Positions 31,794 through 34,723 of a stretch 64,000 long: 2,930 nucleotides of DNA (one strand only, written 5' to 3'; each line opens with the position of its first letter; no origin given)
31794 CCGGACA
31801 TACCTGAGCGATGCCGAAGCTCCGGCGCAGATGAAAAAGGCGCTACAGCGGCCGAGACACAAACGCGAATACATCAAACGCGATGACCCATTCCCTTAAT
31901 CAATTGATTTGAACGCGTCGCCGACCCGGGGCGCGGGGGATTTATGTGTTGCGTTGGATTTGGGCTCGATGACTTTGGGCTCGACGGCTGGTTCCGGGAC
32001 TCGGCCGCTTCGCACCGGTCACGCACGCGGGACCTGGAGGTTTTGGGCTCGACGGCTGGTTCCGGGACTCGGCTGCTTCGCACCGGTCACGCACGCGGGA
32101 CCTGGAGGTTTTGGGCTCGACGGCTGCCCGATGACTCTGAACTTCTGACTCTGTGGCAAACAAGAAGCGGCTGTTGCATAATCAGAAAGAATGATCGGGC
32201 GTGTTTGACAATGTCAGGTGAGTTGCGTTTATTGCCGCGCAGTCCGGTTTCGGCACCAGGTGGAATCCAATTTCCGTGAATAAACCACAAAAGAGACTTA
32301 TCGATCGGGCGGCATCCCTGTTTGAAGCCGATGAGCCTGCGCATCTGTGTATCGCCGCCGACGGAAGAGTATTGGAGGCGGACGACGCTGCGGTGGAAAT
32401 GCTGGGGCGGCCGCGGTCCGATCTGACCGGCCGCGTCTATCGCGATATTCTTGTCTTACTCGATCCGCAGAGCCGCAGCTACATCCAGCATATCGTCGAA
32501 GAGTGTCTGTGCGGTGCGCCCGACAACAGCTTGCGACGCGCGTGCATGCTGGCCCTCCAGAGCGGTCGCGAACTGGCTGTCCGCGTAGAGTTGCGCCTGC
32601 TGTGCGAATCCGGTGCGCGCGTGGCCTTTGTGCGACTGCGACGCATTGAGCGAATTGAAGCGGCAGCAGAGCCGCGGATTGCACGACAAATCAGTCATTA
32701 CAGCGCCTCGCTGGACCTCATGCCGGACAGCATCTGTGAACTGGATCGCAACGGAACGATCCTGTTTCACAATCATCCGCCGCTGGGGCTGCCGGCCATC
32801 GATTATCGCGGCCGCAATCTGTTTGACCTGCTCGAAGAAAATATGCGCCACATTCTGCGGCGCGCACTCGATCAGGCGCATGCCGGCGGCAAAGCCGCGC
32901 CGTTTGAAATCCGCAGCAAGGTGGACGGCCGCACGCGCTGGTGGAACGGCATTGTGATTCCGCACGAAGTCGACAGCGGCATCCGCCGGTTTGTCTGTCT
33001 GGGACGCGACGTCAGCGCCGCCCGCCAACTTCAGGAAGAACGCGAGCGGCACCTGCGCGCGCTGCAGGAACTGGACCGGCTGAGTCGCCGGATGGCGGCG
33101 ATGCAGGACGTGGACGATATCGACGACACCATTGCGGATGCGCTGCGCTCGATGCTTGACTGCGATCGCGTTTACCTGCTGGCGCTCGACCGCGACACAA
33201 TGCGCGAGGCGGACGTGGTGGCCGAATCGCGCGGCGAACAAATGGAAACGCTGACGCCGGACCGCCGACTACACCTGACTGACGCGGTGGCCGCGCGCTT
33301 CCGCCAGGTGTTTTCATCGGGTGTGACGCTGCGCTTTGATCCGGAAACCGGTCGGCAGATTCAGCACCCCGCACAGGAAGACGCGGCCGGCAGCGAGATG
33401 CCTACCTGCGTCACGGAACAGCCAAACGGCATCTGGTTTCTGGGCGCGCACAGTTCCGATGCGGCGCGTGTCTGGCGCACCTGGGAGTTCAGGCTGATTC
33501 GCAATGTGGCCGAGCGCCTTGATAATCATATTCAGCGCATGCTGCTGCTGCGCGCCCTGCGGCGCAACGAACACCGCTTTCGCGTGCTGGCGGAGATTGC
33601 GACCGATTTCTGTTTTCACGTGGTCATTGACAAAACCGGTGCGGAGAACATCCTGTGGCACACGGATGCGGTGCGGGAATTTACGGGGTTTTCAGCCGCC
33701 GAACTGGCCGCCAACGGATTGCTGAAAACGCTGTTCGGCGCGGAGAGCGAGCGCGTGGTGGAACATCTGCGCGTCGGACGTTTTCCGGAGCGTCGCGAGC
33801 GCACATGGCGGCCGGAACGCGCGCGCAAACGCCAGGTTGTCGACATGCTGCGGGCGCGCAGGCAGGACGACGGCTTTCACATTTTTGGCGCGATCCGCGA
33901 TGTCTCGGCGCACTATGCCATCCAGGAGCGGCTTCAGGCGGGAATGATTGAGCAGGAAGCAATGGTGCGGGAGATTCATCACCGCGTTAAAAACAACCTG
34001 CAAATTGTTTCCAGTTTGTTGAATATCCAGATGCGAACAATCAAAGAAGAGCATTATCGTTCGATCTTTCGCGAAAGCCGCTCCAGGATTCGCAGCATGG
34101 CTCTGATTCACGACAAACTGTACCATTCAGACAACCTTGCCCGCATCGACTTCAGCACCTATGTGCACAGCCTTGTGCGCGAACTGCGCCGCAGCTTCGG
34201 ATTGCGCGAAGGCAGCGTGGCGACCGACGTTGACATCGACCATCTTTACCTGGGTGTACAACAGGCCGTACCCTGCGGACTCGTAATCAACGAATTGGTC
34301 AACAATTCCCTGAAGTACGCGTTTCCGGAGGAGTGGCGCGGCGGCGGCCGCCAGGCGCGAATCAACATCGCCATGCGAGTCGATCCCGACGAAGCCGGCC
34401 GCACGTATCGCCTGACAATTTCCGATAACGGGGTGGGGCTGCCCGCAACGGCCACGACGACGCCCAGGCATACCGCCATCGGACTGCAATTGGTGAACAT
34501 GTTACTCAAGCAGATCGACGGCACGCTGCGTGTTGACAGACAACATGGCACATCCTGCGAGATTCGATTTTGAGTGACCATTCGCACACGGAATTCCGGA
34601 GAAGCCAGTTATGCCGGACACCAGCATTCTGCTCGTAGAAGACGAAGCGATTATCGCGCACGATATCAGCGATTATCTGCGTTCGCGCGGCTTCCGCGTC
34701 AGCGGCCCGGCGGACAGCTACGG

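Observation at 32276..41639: Signalling supercluster: HisKA_2 PAS kinase + 1461-aa REC-multiPAS/GAF-kinase + kinase-less TPR-DHp protein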

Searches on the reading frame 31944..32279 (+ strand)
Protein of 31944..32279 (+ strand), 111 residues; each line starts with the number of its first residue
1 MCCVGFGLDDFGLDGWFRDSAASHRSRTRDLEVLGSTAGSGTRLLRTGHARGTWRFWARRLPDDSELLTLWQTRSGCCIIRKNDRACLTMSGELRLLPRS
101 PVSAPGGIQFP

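Call 9: search_protein_families(library=pfam, proteins=[window:31944-32279:+], max_evalue=0.01)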
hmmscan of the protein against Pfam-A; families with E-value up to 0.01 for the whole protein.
window:31944-32279:+ (111 aa): 0 families

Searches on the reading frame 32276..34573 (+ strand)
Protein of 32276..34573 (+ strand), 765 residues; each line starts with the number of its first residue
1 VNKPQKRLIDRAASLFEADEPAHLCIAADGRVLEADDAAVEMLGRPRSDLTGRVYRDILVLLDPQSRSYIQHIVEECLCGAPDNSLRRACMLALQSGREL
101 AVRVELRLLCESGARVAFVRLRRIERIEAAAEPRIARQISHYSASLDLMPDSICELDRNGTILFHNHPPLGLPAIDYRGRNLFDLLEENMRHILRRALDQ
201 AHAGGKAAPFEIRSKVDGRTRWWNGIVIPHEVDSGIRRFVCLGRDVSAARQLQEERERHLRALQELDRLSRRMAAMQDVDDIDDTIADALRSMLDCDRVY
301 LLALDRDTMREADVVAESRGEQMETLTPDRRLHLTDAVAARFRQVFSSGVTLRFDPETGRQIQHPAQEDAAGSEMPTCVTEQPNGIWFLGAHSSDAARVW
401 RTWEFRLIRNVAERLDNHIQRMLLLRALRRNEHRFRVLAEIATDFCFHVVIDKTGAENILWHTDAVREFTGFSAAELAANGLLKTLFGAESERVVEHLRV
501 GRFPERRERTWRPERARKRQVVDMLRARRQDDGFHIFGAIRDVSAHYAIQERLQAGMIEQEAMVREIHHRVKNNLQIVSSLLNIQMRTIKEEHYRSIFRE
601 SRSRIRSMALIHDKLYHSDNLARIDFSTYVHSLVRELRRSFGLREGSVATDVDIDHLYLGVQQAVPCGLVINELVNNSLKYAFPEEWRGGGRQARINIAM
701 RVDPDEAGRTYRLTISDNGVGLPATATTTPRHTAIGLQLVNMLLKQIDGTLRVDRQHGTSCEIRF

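Call 6: search_protein_families(library=pfam, proteins=[window:32276-34573:+], max_evalue=0.01)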
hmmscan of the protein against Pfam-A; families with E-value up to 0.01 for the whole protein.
window:32276-34573:+ (765 aa): 8 families
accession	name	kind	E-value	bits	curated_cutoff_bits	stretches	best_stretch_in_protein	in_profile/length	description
PF07568.18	HisKA_2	-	1.3e-27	96.1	22.3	1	566-640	1-75/76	Histidine kinase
PF00989.32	PAS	-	5e-20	72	22.6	3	141-246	2-113/113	PAS fold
PF08448.16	PAS_4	-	7.1e-15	55.6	23.1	2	146-250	1-109/110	PAS fold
PF02518.31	HATPase_c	-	1.6e-08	35.4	26.4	1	669-764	8-106/111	Histidine kinase-, DNA gyrase B-, and HSP90-like ATPase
PF13426.13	PAS_9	-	6.9e-08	33.2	27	0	26-75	7-54/103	PAS domain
PF07536.20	HWE_HK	-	4.5e-06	27.8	22.8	1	566-631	1-63/83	HWE histidine kinase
PF08447.18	PAS_3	-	1.1e-05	26.1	25.6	0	173-239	15-85/89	PAS fold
PF13188.13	PAS_8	-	1.5e-05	25.2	21.8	0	28-58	17-50/65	PAS domain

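Call 7: search_protein_families(library=ncbifam, proteins=[window:32276-34573:+], max_evalue=0.01)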
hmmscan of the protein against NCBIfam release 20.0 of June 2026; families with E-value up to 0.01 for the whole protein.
window:32276-34573:+ (765 aa): 5 families
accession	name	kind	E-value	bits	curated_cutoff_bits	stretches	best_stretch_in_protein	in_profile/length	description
NF051872.1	HisKinPhyk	equivalog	1.7e-35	122.6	750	1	551-759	334-528/537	sensor histidine kinase PhyK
TIGR00229.1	sensory_box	domain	1.5e-18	67.2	22.9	2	140-255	5-125/126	PAS domain S-box protein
NF010077.0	PRK13559.1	subfamily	8.6e-10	38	361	1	535-753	149-344/364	hypothetical protein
NF052306.1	BluLightHisKinLov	equivalog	2.7e-09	36.3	450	1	535-757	128-323/334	blue-light-activated histidine kinase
NF041576.1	bacphytchrmBphP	equivalog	0.0003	19.3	1040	0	262-325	130-191/622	bacteriophytochrome BphP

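Call 48: find_homologous_proteins(query=window:32276-34573:+, max_evalue=1e-30)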
Query window:32276-34573:+ (765 aa): 4 proteins with E <= 1e-30 among 8000 candidates.
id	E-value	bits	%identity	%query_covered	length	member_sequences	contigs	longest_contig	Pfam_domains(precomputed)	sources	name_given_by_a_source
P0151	0.0e+0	1716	100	100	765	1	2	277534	PF08447.19,PF13426.14,PF08448.17,PF02518.32,PF00989.32,PF07536.21,PF07568.19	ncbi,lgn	-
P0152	0.0e+0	1543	89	100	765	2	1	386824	PF13426.14,PF08448.17,PF02518.32,PF00989.32,PF07536.21,PF07568.19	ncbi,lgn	-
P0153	5.3e-44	169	36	44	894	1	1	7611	PF08447.19,PF13426.14,PF02743.25,PF08448.17,PF02518.32,PF00989.32,PF07568.19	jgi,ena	-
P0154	7.8e-35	139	39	30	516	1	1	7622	PF08447.19,PF13426.14,PF13581.13,PF08448.17,PF02518.32,PF00989.32,PF07536.21,PF07568.19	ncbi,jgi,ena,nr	ncbi:MAG: PAS domain-containing protein [Betaproteobacteria bacterium]|nr:PAS domain-containing prot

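Call 49: find_encoding_contigs(protein=P0151, flank=1000, max_places=3)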
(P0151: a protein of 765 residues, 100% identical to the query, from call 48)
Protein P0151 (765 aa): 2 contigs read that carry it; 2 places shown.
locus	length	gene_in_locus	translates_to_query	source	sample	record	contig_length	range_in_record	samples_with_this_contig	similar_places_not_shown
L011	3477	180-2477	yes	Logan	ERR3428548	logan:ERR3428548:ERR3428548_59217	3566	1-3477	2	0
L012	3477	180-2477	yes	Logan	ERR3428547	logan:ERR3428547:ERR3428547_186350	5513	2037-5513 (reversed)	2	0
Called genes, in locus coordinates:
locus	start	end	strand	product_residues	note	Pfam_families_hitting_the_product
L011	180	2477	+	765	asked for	PF13426:PAS_9 (faint), PF08447:PAS_3 (faint), PF00989:PAS, PF08448:PAS_4, PF07536:HWE_HK (weak), PF07568:HisKA_2, PF02518:HATPase_c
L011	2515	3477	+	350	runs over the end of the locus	?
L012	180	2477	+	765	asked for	PF13426:PAS_9 (faint), PF08447:PAS_3 (faint), PF00989:PAS, PF08448:PAS_4, PF07536:HWE_HK (weak), PF07568:HisKA_2, PF02518:HATPase_c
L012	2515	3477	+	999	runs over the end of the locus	?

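Call 66: predict_structure(alignment_id=A3)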
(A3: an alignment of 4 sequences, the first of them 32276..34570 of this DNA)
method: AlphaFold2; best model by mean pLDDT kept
length: 765 residues; sequences in the alignment: 4
mean_pLDDT: 48.4   pTM: 0.34
mean pLDDT of the five models: 48.4, 44.0, 42.4, 41.0, 38.9
residues with pLDDT >= 90: 0; 70-90: 151; 50-70: 177; < 50: 437
segments of 3 or more residues with pLDDT < 50: 1-379, 389-391, 433-445, 461-471, 502-508, 510-517, 689-691, 724-733
pLDDT, mean of each block of 10 residues (from residue 1): 35 27 24 27 27 26 35 36 39 41 29 25 31 27 23 23 24 27 31 37 32 30 30 29 30 41 45 43 41 40 34 32 38 37 29 28 26 32 52 57 62 59 58 40 51 58 42 58 59 56 46 48 55 57 59 66 77 81 79 70 78 80 82 81 67 80 81 79 57 74 67 78 45 59 79 67 80
secondary structure, 60 per line:
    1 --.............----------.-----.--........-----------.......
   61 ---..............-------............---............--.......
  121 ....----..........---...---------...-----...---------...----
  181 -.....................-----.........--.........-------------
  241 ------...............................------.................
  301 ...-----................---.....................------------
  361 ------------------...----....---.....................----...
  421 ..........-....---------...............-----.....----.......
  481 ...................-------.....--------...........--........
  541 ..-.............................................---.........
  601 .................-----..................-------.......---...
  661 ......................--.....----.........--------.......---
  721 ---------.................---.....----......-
elements in order (helices of 4 or more, strands of 3 or more residues): H3-15 H35-42 E54-60 H64-77 H85-96 E100-111 E114-124 H129-138 E154-156 E162-164 H182-202 E208-216 E219-227 H247-277 H284-303 H309-324 H328-348 E379-381 E386-389 H393-413 H418-430 H432-435 E445-452 H453-459 H465-469 H474-499 E507-511 E520-530 E533-542 H544-588 H592-617 E623-625 H626-640 E648-654 E658-660 H661-682 H685-689 E694-702 E711-717 H730-746 E750-754 E759-764

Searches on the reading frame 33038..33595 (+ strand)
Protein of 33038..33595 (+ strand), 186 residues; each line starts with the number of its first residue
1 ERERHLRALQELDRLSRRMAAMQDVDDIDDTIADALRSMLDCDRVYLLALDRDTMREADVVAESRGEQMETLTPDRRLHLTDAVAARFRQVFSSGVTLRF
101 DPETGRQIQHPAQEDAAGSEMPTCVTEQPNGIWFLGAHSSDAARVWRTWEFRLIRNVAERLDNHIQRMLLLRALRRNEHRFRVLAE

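Call 33: search_protein_families(library=pfam, proteins=[window:33038-33595:+], max_evalue=1)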
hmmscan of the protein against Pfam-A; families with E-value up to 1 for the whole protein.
window:33038-33595:+ (186 aa): 2 families
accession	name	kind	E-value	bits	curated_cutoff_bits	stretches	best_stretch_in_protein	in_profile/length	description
PF13492.12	GAF_3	-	0.0095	16.8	27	1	24-161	1-123/129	GAF domain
PF01590.32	GAF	-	0.014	16.4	22.4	1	25-132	2-104/133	GAF domain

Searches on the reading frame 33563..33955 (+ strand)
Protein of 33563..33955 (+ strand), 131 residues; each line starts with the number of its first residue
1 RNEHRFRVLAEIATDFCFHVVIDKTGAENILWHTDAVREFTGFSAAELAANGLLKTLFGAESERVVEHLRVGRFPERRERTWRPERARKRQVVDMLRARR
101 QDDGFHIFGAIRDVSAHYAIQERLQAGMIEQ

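Call 33: search_protein_families(library=pfam, proteins=[window:33563-33955:+], max_evalue=1)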
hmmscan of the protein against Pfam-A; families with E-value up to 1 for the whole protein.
window:33563-33955:+ (131 aa): 1 family
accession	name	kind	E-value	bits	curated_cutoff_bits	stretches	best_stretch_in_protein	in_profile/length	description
PF00989.32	PAS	-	1.8e-05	25.1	22.6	1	21-114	16-113/113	PAS fold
